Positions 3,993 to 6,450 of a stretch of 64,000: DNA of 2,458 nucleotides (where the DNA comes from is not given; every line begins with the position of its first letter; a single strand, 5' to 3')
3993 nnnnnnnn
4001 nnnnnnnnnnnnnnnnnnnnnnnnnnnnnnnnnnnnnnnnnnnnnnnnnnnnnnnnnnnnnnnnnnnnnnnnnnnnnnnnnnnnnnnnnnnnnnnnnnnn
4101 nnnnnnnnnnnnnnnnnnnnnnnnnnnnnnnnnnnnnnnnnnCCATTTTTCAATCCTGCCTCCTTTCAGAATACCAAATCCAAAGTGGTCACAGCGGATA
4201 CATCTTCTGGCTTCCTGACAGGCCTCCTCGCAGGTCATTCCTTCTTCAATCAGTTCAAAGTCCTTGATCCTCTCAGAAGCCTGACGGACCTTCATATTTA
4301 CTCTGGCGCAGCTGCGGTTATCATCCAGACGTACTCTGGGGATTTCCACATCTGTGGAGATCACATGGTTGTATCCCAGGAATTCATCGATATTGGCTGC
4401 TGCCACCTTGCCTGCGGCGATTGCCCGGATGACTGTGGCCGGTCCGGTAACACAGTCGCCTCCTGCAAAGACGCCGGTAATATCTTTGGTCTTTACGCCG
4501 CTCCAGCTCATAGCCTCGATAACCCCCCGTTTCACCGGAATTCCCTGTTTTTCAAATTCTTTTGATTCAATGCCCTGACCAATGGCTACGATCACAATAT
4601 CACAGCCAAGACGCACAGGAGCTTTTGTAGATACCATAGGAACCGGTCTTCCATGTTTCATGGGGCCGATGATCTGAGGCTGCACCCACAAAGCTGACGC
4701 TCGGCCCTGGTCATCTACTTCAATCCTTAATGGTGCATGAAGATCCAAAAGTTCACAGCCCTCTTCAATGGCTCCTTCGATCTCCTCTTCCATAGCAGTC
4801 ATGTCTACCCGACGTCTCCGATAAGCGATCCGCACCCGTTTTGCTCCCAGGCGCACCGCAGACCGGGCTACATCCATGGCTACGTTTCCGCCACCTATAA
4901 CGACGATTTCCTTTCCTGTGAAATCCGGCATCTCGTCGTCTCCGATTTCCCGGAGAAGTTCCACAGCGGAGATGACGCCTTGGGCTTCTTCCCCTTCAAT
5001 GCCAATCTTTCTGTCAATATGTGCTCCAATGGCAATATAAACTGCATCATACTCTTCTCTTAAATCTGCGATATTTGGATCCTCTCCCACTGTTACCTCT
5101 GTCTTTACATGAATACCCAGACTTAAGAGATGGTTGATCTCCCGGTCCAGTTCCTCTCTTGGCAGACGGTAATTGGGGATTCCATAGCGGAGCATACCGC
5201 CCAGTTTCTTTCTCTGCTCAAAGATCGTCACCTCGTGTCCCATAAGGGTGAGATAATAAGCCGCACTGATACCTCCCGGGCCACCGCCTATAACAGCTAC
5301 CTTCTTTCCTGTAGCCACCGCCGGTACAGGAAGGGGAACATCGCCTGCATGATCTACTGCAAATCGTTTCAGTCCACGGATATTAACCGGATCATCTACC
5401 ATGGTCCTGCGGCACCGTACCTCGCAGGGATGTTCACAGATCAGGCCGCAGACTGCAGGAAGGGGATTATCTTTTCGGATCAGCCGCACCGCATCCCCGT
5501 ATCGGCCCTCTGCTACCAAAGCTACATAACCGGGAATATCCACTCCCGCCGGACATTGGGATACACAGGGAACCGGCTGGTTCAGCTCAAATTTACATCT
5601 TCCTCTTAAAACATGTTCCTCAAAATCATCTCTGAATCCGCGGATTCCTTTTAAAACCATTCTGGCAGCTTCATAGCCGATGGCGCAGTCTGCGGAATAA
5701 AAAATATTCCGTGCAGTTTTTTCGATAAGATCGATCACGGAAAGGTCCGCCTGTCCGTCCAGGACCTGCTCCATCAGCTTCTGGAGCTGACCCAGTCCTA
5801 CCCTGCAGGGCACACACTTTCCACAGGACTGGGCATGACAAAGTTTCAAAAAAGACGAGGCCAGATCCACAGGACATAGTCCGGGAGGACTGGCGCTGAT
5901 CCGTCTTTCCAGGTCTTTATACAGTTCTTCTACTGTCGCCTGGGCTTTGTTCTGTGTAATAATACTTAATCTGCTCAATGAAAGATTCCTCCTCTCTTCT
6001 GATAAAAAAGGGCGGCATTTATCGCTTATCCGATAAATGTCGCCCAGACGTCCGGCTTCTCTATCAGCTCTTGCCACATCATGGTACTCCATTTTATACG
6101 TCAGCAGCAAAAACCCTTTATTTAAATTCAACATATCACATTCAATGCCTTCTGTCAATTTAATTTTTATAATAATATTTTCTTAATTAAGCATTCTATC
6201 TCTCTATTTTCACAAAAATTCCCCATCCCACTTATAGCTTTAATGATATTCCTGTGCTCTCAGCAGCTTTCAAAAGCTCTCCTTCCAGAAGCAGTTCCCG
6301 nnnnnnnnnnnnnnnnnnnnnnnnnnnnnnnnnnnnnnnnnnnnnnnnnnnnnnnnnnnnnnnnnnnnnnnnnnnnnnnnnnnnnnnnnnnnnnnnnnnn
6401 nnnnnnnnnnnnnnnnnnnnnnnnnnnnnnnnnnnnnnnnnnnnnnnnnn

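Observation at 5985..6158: Unnamed attenuator / candidate riboswitch in the hydrogenase leader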

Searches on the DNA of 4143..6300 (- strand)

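Call 7: search_rna_families(source=window, start=5900, end=6300, threshold=evalue, max_evalue=10, show_alignments=3)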
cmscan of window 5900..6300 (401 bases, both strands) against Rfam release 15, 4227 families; matches with E-value up to 10: 9.
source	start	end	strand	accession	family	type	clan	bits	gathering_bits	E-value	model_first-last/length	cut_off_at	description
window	6035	6118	-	RF01750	ZMP-ZTP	Cis-reg; riboswitch;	-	44.6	39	3e-06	1-86/86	no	ZMP/ZTP riboswitch aptamer (pfl RNA motif)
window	5945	6041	-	RF03080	RT-9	Gene; sRNA;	-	20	46.1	0.8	1-92/92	no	RT-9 RNA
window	6080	6147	-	RF00536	snoMe28S-Cm3227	Gene; snRNA; snoRNA; CD-box;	-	18.5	43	3.8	1-82/82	no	Small nucleolar RNA Me28S-Cm3227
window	5952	6011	-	RF00345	snoR1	Gene; snRNA; snoRNA; CD-box;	CL00066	17.5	49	0.42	33-91/93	no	Small nucleolar RNA snoR1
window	6010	6045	-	RF04286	mir-513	Gene; miRNA;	CL00136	16.7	72.1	1.1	23-60/82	no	mir-513 microRNA precursor family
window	6087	6142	-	RF02067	STnc310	Gene; sRNA;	-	15.1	40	3.2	1-61/61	no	Salmonella enterica sRNA STnc310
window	5973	6046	+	RF02377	SurA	Gene; sRNA;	-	13.4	100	0.24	1-279/279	no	SurA sRNA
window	6009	6046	+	RF04133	MIR2646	Gene; miRNA;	-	11.5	245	5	1-256/256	no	MIR2646 microRNA precursor family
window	6094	6171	-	RF01295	SCARNA7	Gene; snRNA; snoRNA; scaRNA;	-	9.4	65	2.9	1-330/330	no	Small Cajal body-specific RNA 7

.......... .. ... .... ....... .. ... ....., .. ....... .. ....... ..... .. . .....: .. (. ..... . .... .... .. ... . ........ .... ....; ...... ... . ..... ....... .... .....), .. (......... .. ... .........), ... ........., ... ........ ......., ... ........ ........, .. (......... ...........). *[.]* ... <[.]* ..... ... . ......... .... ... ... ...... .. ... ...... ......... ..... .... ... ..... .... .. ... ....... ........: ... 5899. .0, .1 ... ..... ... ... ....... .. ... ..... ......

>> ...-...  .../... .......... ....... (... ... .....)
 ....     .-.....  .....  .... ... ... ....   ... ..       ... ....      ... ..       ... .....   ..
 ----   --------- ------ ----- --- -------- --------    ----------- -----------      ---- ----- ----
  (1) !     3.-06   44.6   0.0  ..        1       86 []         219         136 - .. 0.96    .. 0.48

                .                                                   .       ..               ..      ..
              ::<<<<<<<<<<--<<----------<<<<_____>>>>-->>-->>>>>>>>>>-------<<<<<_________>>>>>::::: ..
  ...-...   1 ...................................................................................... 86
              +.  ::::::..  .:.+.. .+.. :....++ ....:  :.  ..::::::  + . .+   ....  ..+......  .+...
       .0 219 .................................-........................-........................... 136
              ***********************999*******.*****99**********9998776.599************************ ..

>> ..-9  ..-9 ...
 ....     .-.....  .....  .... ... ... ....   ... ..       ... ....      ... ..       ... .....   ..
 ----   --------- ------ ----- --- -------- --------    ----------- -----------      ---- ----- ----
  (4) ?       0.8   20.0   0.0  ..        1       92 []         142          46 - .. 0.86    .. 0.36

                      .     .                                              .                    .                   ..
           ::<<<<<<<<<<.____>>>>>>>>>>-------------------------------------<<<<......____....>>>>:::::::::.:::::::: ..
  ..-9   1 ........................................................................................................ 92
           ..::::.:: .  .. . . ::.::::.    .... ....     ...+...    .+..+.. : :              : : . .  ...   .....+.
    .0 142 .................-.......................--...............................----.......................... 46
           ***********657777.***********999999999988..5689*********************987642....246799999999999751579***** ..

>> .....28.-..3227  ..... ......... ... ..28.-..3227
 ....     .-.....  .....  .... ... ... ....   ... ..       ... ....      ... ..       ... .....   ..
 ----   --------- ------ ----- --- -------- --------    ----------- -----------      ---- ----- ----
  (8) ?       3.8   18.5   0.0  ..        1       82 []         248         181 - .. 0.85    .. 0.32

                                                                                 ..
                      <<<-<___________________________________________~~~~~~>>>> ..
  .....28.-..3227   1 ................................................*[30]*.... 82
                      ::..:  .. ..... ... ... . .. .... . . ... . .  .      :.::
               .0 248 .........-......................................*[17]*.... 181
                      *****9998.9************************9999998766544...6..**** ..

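Call 14: search_rna_families(sources=[L002, L004, L005, L006, L008, L009, L010, L011, L012, L013, L014, L015, L017, L018, L022, L023, L024, L026, L033, L053], threshold=gathering)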
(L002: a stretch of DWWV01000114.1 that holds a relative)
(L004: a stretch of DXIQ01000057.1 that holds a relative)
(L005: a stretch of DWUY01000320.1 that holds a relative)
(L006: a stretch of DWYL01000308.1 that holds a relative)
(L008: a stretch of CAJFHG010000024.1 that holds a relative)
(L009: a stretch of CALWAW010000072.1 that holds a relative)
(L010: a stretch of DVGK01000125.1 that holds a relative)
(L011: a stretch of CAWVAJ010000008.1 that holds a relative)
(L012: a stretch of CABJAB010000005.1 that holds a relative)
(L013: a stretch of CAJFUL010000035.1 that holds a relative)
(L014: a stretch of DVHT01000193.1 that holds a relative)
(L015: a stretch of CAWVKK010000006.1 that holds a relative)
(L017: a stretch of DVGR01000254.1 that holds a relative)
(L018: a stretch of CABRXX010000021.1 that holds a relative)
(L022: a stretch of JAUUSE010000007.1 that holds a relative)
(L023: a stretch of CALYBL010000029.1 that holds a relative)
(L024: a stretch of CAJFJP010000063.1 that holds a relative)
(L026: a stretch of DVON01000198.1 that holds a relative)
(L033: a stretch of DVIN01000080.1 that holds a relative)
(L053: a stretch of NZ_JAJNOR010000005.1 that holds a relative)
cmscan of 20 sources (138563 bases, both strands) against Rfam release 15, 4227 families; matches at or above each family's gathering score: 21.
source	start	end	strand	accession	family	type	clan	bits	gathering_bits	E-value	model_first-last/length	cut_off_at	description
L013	6620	6738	+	RF00050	FMN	Cis-reg; riboswitch;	-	116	66.2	5.1e-26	1-138/138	no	FMN riboswitch aptamer (RFN element)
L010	6622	6814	+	RF00174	Cobalamin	Cis-reg; riboswitch;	CL00101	99.2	31.5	3e-23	1-189/189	no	Cobalamin riboswitch aptamer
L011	6625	6826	+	RF00174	Cobalamin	Cis-reg; riboswitch;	CL00101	95.1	31.5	4.6e-22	1-189/189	no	Cobalamin riboswitch aptamer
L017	4426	4627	+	RF00174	Cobalamin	Cis-reg; riboswitch;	CL00101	94.4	31.5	6.9e-22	1-189/189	no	Cobalamin riboswitch aptamer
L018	2870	2956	+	RF01750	ZMP-ZTP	Cis-reg; riboswitch;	-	60.5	39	5.3e-07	1-86/86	no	ZMP/ZTP riboswitch aptamer (pfl RNA motif)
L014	1764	1845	+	RF01750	ZMP-ZTP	Cis-reg; riboswitch;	-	59.3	39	9.2e-07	1-86/86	no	ZMP/ZTP riboswitch aptamer (pfl RNA motif)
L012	2776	2860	+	RF01750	ZMP-ZTP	Cis-reg; riboswitch;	-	57.8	39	1.9e-06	1-86/86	no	ZMP/ZTP riboswitch aptamer (pfl RNA motif)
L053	2766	2850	+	RF01750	ZMP-ZTP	Cis-reg; riboswitch;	-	57.3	39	2.5e-06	1-86/86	no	ZMP/ZTP riboswitch aptamer (pfl RNA motif)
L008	1793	1876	+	RF01750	ZMP-ZTP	Cis-reg; riboswitch;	-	53.5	39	1.5e-05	1-86/86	no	ZMP/ZTP riboswitch aptamer (pfl RNA motif)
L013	2817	2900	+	RF01750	ZMP-ZTP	Cis-reg; riboswitch;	-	53.5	39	1.5e-05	1-86/86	no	ZMP/ZTP riboswitch aptamer (pfl RNA motif)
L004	306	389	+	RF01750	ZMP-ZTP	Cis-reg; riboswitch;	-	52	39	3.1e-05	1-86/86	no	ZMP/ZTP riboswitch aptamer (pfl RNA motif)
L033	407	488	+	RF01750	ZMP-ZTP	Cis-reg; riboswitch;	-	51.8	39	3.4e-05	1-86/86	no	ZMP/ZTP riboswitch aptamer (pfl RNA motif)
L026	2819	2900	+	RF01750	ZMP-ZTP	Cis-reg; riboswitch;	-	50.9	39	5.1e-05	1-86/86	no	ZMP/ZTP riboswitch aptamer (pfl RNA motif)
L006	2865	2947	+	RF01750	ZMP-ZTP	Cis-reg; riboswitch;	-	50.1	39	7.6e-05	1-86/86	no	ZMP/ZTP riboswitch aptamer (pfl RNA motif)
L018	7587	7670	-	RF00005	tRNA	Gene; tRNA;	CL00001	49.2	29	3.6e-07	1-71/71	no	tRNA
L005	2781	2864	+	RF01750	ZMP-ZTP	Cis-reg; riboswitch;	-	49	39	0.00013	1-86/86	no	ZMP/ZTP riboswitch aptamer (pfl RNA motif)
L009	2277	2361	+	RF01750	ZMP-ZTP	Cis-reg; riboswitch;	-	46.7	39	0.00039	1-86/86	no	ZMP/ZTP riboswitch aptamer (pfl RNA motif)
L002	2857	2940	+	RF01750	ZMP-ZTP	Cis-reg; riboswitch;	-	46.1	39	0.00051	1-86/86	no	ZMP/ZTP riboswitch aptamer (pfl RNA motif)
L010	2847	2934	+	RF01750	ZMP-ZTP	Cis-reg; riboswitch;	-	45.9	39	0.00057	1-86/86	no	ZMP/ZTP riboswitch aptamer (pfl RNA motif)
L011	2762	2847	+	RF01750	ZMP-ZTP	Cis-reg; riboswitch;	-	43.3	39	0.002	1-86/86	no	ZMP/ZTP riboswitch aptamer (pfl RNA motif)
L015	2846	2931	+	RF01750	ZMP-ZTP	Cis-reg; riboswitch;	-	40.1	39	0.0091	1-86/86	no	ZMP/ZTP riboswitch aptamer (pfl RNA motif)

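Call 23: build_rna_model(alignment_id=A2, structure=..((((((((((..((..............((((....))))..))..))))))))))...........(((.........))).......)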
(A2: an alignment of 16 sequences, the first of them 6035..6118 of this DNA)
Model R1 built from alignment A2 (16 sequences, 91 columns); structure: as given.
model positions 84; base pairs 19; branch points 1; effective number of sequences 2.85; information 0.677 bits per position. Calibrated on 0.2 Mb of random sequence (short: E-values are rough).
structure used (alignment columns):
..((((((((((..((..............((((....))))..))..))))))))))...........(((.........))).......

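Call 24: search_with_rna_model(model_id=R1, sources=[window, L001, L002, L003, L004, L005, L006, L007, L008, L009, L010, L011, L012, L013, L014, L015, L016, L017, L018, L019, L020, L021, L022, L023, L024, L025, L026, L027, L028, L029, L030, L031, L032, L033, L034, L035, L036, L037, L038, L039, L040, L041, L042, L043, L044, L045, L046, L047, L048, L049, L050, L051, L052, L053, L054, L055, L056, L057, L058, L059, L060, L061, L062, L063, L064, L065, L066, L067, L068, L069, L070, L071, L072, L073, L074, L075, L076, L077, L078, L079, L080], max_evalue=1, make_alignment=true)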
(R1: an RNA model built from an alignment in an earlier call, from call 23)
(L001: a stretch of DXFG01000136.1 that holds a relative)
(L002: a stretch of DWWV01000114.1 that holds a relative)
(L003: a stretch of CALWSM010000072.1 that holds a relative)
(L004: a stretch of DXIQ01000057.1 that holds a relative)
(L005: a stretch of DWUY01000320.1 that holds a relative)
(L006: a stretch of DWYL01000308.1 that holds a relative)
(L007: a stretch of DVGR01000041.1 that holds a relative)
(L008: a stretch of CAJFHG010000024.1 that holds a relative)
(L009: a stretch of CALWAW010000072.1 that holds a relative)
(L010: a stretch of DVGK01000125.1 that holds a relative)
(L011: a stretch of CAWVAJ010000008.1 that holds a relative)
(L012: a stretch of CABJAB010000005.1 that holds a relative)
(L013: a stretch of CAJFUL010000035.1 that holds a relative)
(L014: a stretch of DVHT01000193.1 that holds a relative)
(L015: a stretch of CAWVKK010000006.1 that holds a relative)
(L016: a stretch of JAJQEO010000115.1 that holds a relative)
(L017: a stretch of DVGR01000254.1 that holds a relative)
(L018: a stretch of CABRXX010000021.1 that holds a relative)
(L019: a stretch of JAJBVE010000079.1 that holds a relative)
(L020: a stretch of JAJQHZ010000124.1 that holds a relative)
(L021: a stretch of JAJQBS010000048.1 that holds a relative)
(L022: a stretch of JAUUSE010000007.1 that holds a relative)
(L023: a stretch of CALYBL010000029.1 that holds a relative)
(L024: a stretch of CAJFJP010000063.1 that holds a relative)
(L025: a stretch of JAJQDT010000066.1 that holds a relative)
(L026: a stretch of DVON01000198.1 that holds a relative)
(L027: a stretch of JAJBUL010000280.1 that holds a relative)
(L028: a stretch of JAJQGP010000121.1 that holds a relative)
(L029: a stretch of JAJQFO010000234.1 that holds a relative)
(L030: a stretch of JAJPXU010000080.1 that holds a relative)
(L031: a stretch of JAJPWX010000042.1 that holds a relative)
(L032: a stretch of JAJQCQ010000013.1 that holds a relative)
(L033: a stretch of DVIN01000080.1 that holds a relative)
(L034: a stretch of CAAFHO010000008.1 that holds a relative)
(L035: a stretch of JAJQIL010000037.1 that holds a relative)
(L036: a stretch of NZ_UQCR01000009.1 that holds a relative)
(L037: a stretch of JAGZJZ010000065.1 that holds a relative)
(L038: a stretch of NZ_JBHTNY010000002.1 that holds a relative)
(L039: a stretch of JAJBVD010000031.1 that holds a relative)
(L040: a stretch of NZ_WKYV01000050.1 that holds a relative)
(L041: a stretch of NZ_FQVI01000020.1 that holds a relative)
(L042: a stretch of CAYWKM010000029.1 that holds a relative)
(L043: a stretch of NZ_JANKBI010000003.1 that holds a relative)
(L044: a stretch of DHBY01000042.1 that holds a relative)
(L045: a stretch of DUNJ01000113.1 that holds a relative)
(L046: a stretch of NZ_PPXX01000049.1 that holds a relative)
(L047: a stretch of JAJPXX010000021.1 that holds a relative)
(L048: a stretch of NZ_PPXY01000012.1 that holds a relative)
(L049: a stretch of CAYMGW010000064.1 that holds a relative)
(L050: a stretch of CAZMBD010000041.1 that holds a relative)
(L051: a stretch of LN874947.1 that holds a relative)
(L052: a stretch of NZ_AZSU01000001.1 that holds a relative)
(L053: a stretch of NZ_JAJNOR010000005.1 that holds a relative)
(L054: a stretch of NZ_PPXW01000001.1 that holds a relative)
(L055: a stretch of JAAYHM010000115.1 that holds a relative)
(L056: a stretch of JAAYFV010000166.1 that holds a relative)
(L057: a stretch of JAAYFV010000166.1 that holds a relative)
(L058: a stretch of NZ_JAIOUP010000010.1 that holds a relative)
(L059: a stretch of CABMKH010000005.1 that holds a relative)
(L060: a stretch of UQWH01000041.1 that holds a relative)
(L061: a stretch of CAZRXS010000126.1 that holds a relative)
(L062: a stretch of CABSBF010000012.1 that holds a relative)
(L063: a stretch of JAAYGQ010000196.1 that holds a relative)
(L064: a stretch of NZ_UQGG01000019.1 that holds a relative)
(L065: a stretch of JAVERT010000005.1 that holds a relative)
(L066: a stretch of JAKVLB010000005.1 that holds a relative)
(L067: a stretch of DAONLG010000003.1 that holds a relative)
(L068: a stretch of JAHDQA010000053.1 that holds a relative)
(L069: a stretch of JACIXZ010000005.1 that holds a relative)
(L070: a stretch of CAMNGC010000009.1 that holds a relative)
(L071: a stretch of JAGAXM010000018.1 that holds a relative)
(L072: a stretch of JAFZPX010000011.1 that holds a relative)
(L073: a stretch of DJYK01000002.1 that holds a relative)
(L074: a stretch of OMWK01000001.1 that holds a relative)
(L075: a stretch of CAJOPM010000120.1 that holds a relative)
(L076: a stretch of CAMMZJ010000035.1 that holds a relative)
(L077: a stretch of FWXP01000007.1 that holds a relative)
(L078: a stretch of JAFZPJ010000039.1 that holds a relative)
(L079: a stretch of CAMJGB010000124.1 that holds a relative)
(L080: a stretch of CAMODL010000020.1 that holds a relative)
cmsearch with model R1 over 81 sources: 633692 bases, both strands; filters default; matches with E-value up to 1: 24.
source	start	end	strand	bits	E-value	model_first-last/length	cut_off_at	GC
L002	2857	2940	+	89.8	1.5e-22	1-84/84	no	0.46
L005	2781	2864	+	89.2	2.3e-22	1-84/84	no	0.46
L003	58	141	+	88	5e-22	1-84/84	no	0.5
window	6035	6118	-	87.2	8.4e-22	1-84/84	no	0.48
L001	2860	2943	+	87.2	8.4e-22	1-84/84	no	0.48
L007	2803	2886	+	87.2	8.4e-22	1-84/84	no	0.48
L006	2865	2947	+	86.6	1.2e-21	1-84/84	no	0.48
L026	2819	2900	+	85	3.7e-21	1-84/84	no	0.59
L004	306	389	+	84.9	3.8e-21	1-84/84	no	0.46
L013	2817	2900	+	83.6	9.1e-21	1-84/84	no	0.62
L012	2776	2860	+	83.2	1.1e-20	1-84/84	no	0.48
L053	2766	2850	+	83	1.3e-20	1-84/84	no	0.49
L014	1764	1845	+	82.4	2e-20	1-84/84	no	0.55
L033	407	488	+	82.2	2.2e-20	1-84/84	no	0.56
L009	2277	2361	+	81.2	4.4e-20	1-84/84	no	0.58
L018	2870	2956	+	81.1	4.6e-20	1-84/84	no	0.47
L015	2846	2931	+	79.6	1.2e-19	1-84/84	no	0.43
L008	1793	1876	+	75.4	1.9e-18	1-84/84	no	0.57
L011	2762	2847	+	75.3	2e-18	1-84/84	no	0.56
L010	2847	2934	+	73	8.8e-18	1-84/84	no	0.51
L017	629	715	+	58.1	1.5e-13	1-84/84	no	0.52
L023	2802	2880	+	31.8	4.2e-06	1-84/84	no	0.39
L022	120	203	+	27.9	5.7e-05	1-84/84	no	0.4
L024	2794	2877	+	22.5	0.002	1-84/84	no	0.36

Alignment A3: 24 matches aligned to the model, 112 columns, each read 5' to 3' on its own strand. Consensus structure (alignment columns), stored with it:
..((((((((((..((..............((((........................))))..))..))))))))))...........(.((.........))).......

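Call 26: search_with_rna_model(model_id=R1, sources=[window, L002, L003, L004, L005, L006, L008, L009, L010, L011, L012, L013, L014, L015, L017, L018, L026, L033, L053], max_evalue=1e-10, make_alignment=true)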
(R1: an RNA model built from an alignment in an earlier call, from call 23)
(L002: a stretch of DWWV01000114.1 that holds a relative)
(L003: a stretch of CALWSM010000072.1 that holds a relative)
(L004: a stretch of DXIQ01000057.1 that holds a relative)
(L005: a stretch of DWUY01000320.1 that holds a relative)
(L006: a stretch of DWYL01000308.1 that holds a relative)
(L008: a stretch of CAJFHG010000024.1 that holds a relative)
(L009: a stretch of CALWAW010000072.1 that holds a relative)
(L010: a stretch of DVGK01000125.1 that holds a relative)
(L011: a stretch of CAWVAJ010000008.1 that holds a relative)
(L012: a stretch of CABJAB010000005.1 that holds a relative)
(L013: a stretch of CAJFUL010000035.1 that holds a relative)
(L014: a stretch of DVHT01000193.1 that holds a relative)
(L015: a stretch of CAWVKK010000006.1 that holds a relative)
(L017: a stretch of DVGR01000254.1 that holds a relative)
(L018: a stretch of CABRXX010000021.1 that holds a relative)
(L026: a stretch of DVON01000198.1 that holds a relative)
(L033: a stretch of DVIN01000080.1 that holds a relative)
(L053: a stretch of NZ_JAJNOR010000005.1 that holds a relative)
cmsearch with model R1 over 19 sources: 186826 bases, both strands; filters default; matches with E-value up to 1e-10: 19.
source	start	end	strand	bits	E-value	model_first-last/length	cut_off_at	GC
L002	2857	2940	+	89.8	4.4e-23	1-84/84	no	0.46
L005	2781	2864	+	89.2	6.9e-23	1-84/84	no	0.46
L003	58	141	+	88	1.5e-22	1-84/84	no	0.5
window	6035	6118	-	87.2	2.5e-22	1-84/84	no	0.48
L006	2865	2947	+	86.6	3.7e-22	1-84/84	no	0.48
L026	2819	2900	+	85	1.1e-21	1-84/84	no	0.59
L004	306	389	+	84.9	1.1e-21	1-84/84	no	0.46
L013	2817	2900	+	83.6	2.7e-21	1-84/84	no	0.62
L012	2776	2860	+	83.2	3.3e-21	1-84/84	no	0.48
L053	2766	2850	+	83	4e-21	1-84/84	no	0.49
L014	1764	1845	+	82.4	5.8e-21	1-84/84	no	0.55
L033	407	488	+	82.2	6.4e-21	1-84/84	no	0.56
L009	2277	2361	+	81.2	1.3e-20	1-84/84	no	0.58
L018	2870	2956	+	81.1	1.3e-20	1-84/84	no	0.47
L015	2846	2931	+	79.6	3.6e-20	1-84/84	no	0.43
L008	1793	1876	+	75.4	5.7e-19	1-84/84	no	0.57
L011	2762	2847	+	75.3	5.8e-19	1-84/84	no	0.56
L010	2847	2934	+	73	2.6e-18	1-84/84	no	0.51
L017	629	715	+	58.1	4.6e-14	1-84/84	no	0.52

Alignment A4: 19 matches aligned to the model, 94 columns, each read 5' to 3' on its own strand. Consensus structure (alignment columns), stored with it:
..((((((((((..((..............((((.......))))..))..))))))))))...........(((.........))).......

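Call 37: search_rna_families(sources=[L016, L019, L020, L021, L025, L027, L028, L035, L036, L040, L042, L043, L047, L044, L046, L060, L066, L071, L022, L023], threshold=gathering)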
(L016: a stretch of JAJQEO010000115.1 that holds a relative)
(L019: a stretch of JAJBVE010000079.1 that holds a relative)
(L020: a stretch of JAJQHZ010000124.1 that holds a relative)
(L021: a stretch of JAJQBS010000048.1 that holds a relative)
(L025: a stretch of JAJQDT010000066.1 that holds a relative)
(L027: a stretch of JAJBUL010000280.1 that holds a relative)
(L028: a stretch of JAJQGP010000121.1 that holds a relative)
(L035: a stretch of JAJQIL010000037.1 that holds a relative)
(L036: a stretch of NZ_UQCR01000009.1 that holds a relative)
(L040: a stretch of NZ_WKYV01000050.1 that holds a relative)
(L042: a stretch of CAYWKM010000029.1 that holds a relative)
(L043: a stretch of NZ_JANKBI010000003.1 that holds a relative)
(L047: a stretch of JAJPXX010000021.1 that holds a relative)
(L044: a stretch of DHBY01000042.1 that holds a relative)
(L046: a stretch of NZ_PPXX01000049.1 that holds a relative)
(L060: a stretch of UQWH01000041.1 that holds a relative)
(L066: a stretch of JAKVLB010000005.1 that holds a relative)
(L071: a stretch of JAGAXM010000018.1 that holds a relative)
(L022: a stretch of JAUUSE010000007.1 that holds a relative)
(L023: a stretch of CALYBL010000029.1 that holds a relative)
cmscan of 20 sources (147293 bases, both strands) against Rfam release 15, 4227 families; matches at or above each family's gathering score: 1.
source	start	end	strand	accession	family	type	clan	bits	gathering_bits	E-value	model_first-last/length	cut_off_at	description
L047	7645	7717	-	RF00005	tRNA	Gene; tRNA;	CL00001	63.9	29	3.5e-11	1-71/71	no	tRNA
